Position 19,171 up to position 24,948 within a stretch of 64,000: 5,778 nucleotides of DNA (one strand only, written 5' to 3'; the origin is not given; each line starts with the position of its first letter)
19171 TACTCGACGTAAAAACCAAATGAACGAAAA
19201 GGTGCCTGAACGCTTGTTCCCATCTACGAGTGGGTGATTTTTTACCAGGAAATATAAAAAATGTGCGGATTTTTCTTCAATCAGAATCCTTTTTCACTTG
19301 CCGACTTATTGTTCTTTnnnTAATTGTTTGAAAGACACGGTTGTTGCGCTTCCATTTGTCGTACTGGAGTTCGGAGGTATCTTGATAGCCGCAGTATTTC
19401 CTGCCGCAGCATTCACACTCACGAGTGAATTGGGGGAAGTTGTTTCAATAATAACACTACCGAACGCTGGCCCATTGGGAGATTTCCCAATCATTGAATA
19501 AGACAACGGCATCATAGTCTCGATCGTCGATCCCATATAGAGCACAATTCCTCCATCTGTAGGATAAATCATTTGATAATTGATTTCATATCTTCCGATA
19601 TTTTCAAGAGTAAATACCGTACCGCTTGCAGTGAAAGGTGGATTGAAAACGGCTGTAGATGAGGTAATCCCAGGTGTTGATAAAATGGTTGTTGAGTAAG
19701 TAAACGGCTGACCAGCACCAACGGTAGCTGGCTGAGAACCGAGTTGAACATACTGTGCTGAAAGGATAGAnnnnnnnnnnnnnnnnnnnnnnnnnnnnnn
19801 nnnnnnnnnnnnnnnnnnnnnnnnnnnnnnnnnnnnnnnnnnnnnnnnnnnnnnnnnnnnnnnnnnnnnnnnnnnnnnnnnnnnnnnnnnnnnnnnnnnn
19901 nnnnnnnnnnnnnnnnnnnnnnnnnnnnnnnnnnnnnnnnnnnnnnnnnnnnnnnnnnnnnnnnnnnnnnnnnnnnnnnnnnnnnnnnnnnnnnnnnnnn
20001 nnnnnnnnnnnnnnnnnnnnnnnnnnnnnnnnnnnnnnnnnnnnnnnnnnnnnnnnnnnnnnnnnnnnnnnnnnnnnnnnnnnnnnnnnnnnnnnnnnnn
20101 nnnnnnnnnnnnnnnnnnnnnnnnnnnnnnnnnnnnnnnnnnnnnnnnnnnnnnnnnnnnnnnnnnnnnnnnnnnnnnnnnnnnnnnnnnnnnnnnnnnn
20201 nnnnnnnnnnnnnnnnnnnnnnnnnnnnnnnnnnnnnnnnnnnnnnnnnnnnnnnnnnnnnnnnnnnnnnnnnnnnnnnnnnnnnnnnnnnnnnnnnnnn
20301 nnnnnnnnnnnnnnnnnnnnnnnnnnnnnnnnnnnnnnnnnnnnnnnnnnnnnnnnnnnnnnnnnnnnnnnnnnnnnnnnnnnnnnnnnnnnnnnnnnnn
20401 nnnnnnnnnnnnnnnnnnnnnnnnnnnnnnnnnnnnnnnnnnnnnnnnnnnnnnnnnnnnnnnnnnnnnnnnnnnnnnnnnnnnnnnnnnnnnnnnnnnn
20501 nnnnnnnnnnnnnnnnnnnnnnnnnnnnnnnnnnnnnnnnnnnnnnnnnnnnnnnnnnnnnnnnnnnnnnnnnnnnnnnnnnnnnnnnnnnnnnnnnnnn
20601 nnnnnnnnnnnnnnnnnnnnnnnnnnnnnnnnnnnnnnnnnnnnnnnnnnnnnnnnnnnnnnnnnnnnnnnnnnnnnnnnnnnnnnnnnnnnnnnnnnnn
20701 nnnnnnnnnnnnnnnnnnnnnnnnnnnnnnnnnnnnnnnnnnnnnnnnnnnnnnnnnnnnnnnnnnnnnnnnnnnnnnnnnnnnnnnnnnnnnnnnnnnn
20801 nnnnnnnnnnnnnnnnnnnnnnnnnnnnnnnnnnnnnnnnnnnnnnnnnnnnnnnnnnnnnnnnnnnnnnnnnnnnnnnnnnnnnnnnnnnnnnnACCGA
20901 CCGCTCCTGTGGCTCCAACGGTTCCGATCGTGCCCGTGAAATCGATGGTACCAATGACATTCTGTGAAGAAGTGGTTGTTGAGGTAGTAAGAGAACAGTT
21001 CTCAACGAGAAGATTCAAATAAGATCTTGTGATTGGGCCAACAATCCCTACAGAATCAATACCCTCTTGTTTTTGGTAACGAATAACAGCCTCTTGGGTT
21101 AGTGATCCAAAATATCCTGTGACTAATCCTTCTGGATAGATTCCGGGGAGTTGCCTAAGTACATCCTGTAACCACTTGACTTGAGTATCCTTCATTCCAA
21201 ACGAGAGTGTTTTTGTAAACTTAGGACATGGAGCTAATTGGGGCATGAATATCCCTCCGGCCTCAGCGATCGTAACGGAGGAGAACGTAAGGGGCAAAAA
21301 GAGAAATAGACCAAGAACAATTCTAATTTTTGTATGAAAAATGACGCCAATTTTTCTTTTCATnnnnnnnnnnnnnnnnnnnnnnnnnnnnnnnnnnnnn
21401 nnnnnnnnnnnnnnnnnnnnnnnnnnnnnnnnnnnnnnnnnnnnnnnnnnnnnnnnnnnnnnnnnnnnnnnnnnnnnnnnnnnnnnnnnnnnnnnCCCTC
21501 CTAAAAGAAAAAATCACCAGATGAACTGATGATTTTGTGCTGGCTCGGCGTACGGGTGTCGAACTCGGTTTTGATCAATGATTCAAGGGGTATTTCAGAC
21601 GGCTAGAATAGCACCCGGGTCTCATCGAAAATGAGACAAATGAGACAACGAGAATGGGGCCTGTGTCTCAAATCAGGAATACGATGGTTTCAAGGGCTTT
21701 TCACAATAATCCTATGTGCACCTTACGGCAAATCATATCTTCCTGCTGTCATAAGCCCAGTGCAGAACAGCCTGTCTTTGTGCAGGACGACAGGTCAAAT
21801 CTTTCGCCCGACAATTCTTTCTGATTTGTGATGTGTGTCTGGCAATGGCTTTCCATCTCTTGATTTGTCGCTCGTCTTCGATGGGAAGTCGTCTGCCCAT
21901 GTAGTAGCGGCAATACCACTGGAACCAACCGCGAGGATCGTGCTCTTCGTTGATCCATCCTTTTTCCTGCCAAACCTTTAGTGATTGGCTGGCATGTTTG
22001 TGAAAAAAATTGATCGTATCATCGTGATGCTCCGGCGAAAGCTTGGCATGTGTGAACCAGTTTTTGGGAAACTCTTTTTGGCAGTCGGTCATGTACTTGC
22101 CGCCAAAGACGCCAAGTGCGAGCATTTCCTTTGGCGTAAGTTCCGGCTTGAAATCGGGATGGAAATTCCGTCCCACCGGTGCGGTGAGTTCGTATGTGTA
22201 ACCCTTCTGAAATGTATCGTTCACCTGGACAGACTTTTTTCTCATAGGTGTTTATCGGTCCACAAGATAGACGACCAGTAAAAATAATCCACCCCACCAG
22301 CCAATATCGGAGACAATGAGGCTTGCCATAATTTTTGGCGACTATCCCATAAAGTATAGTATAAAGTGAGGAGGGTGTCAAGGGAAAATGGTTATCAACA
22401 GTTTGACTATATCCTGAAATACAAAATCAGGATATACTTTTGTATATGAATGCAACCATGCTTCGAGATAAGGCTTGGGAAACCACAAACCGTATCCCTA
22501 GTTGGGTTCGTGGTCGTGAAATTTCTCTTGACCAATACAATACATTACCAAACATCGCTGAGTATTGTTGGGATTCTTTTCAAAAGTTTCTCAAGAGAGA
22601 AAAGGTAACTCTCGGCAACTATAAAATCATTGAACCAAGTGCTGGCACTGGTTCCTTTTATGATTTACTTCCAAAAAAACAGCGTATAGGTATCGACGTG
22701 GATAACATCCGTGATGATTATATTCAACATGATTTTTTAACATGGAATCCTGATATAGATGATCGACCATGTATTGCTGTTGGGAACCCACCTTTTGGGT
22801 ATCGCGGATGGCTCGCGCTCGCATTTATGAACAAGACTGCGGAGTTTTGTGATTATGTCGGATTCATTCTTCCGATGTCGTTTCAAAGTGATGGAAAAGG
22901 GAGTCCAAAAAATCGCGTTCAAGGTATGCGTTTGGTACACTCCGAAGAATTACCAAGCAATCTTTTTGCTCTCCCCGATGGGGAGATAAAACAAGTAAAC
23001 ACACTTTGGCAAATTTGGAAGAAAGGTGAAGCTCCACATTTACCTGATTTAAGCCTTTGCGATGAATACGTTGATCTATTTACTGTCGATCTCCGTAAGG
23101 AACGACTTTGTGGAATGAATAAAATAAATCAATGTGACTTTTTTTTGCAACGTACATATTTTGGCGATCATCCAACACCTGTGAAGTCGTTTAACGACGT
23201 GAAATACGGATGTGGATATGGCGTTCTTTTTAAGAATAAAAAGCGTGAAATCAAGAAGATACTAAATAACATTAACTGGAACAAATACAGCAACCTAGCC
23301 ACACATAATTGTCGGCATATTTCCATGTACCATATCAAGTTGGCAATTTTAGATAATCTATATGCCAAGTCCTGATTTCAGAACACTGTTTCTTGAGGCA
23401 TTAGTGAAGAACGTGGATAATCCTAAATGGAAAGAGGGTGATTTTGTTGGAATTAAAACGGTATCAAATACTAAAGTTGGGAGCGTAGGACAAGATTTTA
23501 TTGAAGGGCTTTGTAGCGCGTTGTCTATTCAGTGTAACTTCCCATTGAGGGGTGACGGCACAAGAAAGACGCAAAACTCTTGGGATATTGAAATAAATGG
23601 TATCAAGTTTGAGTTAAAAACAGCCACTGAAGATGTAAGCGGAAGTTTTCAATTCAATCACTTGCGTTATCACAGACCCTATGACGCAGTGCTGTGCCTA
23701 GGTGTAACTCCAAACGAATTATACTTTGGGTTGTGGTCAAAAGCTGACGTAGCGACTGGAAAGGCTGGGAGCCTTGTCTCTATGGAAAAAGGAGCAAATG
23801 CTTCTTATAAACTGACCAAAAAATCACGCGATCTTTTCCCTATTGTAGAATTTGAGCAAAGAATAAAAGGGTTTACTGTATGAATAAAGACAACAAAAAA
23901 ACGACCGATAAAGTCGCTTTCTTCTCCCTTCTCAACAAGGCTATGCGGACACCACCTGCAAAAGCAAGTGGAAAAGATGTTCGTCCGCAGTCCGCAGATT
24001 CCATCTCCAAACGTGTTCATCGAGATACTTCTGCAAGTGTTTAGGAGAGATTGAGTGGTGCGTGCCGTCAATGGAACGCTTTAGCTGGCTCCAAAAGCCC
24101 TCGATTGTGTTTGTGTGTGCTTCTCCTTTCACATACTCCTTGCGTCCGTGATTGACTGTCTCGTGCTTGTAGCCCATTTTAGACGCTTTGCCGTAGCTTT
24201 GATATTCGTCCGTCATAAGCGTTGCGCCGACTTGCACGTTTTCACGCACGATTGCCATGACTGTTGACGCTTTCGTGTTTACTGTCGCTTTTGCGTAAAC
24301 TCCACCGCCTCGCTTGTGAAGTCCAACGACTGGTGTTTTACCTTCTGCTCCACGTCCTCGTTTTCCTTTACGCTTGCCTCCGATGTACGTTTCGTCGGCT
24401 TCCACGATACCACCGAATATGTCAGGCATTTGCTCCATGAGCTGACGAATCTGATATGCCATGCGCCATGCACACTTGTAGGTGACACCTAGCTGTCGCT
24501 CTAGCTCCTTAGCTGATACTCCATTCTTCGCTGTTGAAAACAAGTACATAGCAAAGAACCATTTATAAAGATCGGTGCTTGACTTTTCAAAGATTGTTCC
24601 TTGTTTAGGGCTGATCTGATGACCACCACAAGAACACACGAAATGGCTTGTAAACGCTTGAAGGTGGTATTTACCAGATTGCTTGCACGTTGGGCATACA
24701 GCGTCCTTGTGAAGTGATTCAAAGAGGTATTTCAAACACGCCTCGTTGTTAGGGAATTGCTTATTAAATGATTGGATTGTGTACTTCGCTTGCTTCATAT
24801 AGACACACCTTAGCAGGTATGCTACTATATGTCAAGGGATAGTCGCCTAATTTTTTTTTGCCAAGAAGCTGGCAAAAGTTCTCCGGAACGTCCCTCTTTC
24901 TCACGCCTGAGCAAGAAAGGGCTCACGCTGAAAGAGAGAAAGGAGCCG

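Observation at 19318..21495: BclA-like collagen protein with peptidoglycan-binding domain and hypervariable-looking repeat DNA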

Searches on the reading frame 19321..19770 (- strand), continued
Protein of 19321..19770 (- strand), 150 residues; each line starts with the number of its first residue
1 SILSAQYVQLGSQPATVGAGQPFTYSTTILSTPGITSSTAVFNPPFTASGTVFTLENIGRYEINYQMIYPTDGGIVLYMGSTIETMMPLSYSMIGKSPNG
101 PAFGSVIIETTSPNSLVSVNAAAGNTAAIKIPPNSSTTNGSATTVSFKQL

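Call 56: find_related_loci(query=window:19321-19770:-, collection=metagenome_contigs, flank=4000)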
Query seq(150 aa) (150 aa) in metagenome_contigs; peptide patterns used: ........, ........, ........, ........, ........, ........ (x = any residue, [..] = any of these).
340 stretches matched a pattern; 20 encode a relative of the query (tblastn E <= 1e-3); 20 distinct loci.
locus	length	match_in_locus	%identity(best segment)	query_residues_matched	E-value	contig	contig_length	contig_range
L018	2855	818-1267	84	1-150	1e-82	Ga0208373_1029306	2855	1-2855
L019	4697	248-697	79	1-150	5e-75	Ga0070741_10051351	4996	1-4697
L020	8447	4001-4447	77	2-150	3e-72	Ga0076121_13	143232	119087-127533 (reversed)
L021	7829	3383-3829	77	2-150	2e-72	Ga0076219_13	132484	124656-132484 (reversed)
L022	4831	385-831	76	2-150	5e-72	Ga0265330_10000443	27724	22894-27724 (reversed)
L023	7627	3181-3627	76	2-150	7e-72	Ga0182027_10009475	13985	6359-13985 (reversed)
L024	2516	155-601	78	2-150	1e-71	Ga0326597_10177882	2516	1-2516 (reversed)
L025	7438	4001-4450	79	1-150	1e-70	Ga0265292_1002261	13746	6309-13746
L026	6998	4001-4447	72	1-150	2e-68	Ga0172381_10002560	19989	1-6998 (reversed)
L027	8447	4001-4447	76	2-150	5e-67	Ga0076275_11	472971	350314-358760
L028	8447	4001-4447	76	2-150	2e-66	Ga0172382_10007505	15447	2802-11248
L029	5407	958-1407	77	1-150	2e-65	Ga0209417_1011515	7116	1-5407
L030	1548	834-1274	76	4-150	1e-67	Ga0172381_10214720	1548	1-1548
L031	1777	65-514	70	1-150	3e-62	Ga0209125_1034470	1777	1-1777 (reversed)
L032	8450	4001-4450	65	1-150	1e-60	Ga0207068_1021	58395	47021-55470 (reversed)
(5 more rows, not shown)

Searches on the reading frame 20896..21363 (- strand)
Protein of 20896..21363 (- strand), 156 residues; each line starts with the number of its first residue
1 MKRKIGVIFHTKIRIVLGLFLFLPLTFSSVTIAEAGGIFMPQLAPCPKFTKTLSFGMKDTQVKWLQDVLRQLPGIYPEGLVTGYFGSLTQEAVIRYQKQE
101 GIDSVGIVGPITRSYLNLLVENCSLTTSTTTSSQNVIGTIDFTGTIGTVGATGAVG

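Call 20: find_homologous_proteins(query=window:20896-21363:-)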
Query seq(156 aa) (156 aa): 61 proteins with E <= 0.001 among 226 candidates.
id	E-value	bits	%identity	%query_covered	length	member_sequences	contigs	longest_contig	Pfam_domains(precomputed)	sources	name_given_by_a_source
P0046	9.7e-42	160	70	64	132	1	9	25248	PF01471.24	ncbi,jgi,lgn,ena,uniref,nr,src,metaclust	ncbi:MAG: SpoIID/LytB domain protein [Candidatus Uhrbacteria bacterium GW2011_GWF2_39_13]|uniref:Spo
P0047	5.6e-28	116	56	46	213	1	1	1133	PF01471.24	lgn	-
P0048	2.2e-20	91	47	43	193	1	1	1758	PF01471.24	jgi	jgi:peptidoglycan hydrolase-like protein with peptidoglycan-binding domain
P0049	1.2e-19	89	62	47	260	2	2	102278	PF04203.19,PF01471.24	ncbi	-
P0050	2.2e-19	88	46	73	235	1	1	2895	PF01471.24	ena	-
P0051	2.2e-19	88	66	47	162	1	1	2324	PF01471.24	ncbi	-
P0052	7.5e-18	83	50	69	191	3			PF01471.24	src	-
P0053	2.4e-17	81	59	53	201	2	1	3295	PF01471.24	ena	-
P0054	1.3e-16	79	59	44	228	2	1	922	PF01471.24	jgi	-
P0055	1.9e-16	78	54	50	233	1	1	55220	PF01471.24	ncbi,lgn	-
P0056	5.8e-16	77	62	46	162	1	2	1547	PF01471.24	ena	-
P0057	1.0e-15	76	48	58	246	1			PF01471.24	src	-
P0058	1.1e-14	73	54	45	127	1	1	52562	PF01471.24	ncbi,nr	ncbi:MAG: peptidoglycan-binding protein [Candidatus Zambryskibacteria bacterium]|nr:peptidoglycan-bi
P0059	3.4e-14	71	49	50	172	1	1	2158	PF01471.24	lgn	-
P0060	4.5e-14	71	55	47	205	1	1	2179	PF01471.24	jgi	-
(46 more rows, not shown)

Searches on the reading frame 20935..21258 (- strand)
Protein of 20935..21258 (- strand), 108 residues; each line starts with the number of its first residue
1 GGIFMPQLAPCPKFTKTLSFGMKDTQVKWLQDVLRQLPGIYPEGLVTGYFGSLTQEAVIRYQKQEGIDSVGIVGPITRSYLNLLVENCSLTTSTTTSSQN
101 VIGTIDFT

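Call 58: predict_structure(alignment_id=A3)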
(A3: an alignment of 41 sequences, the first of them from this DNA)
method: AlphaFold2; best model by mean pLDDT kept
length: 108 residues; sequences in the alignment: 41
mean_pLDDT: 82.8   pTM: 0.69
mean pLDDT of the five models: 82.8, 81.2, 78.8, 77.3, 75.4
residues with pLDDT >= 90: 62; 70-90: 17; 50-70: 20; < 50: 9
segments of 3 or more residues with pLDDT < 50: 93-100
pLDDT, mean of each block of 10 residues (from residue 1): 60 94 96 91 87 96 96 96 79 47 64
secondary structure, 60 per line:
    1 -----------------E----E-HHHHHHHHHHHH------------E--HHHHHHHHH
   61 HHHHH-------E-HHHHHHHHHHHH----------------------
elements in order: H25-36 H52-65 H75-86

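Call 62: fold_search(model_id=the predicted structure, library=pdb)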
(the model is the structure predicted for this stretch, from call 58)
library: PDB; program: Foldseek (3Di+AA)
matches with E <= 10: 58; with E <= 0.001: 4
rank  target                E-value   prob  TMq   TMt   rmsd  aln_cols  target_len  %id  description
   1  4c2e_A                3.4e-04  1.00  0.61  0.16   1.9        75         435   29  Crystal structure of the protease CtpB(S309A) present in a resting state (released 2013-12-04)
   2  4c2c_A                3.4e-04  1.00  0.62  0.17   2.4        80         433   28  Crystal structure of the protease CtpB in an active state (released 2013-12-04)
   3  4c2g_A                4.6e-04  1.00  0.62  0.17   2.5        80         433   28  Crystal structure of CtpB(S309A) in complex with a peptide having a Val-Pro-Ala C-terminus (released 2013-12-04)
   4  5tv7_A                6.7e-04  1.00  0.58  0.40   1.5        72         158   35  2.05 Angstrom Resolution Crystal Structure of Peptidoglycan-Binding Protein from Clostridioides difficile in Complex w (released 2016-12-14)
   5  1lbu                  1.5e-03  1.00  0.62  0.32   2.2        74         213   34  HYDROLASE METALLO (ZN) DD-PEPTIDASE (released 1996-11-08)
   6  4c2f_A                2.2e-03  1.00  0.60  0.16   2.0        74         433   28  Crystal structure of the CtpB R168A mutant present in an active conformation (released 2013-12-04)
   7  4c2h_A                2.2e-03  1.00  0.61  0.16   2.0        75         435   29  Crystal structure of the CtpB(V118Y) mutant (released 2013-12-04)
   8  6tci                  3.1e-03  1.00  0.61  0.88   1.7        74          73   27  The crystal structure of SleB N-terminal domain (released 2020-11-18)
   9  9h68_D                3.3e-03  1.00  0.49  0.14   4.5        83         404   24  Crystal Structure of the spore gernation lytic transglycosylase SleC from Clostridioides difficile in its zymogenic fo (released 2025-02-12)
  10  5nm7_A                6.5e-03  1.00  0.52  0.22   1.5        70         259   33  Crystal structure of Burkholderia AP3 phage endolysin (released 2018-02-14)
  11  5nm7_G                7.9e-03  1.00  0.51  0.22   2.2        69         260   32  Crystal structure of Burkholderia AP3 phage endolysin (released 2018-02-14)
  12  9h68_C                1.0e-02  1.00  0.51  0.15   4.5        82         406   26  Crystal Structure of the spore gernation lytic transglycosylase SleC from Clostridioides difficile in its zymogenic fo (released 2025-02-12)
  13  9h68_B                1.0e-02  1.00  0.49  0.14   4.5        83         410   24  Crystal Structure of the spore gernation lytic transglycosylase SleC from Clostridioides difficile in its zymogenic fo (released 2025-02-12)
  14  3bkh                  1.6e-02  1.00  0.55  0.23   2.1        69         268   38  Crystal structure of the bacteriophage phiKZ lytic transglycosylase, gp144 (released 2008-01-08)
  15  4g54                  1.6e-02  1.00  0.56  0.28   2.9        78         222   19  Crystal structure of a periplasmic domain of the EpsAB fusion protein of the Vibrio vulnificus type II secretion system (released 2013-01-30)
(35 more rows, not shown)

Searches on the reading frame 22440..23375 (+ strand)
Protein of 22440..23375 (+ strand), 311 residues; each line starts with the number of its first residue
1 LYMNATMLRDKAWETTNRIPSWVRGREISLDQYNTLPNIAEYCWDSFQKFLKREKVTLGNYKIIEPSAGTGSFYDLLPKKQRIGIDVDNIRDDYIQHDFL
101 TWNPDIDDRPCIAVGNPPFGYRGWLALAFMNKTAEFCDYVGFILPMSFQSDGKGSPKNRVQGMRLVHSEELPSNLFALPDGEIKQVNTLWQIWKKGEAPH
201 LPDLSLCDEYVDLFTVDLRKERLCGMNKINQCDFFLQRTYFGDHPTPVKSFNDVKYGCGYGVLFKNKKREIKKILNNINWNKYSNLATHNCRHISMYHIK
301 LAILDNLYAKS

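Call 10: search_protein_families(library=pfam, proteins=[window:22440-23375:+], max_evalue=0.001)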
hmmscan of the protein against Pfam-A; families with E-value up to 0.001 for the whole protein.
window:22440-23375:+ (311 aa): 0 families

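Call 64: search_protein_families(library=phrogs, proteins=[window:22440-23375:+], max_evalue=0.001)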
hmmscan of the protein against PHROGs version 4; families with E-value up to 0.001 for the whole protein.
window:22440-23375:+ (311 aa): 3 families
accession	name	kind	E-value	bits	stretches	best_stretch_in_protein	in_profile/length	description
phrog_5172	-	unknown function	5.6e-36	125.1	1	29-198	19-182/377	-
phrog_799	-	other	1.2e-11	45.5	1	29-151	211-323/458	DNA methyltransferase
phrog_9133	-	unknown function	7.3e-06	25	1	31-263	735-963/1259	-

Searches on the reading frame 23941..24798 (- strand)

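Call 10: search_protein_families(library=pfam, proteins=[window:23941-24798:-], max_evalue=0.001)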
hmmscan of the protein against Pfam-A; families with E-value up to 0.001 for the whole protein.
window:23941-24798:- (285 aa): 1 family
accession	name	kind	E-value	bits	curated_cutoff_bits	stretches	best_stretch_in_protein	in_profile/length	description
PF12762.13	DDE_Tnp_IS1595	-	9e-46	156.1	27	1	129-267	3-153/153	ISXO2-like transposase domain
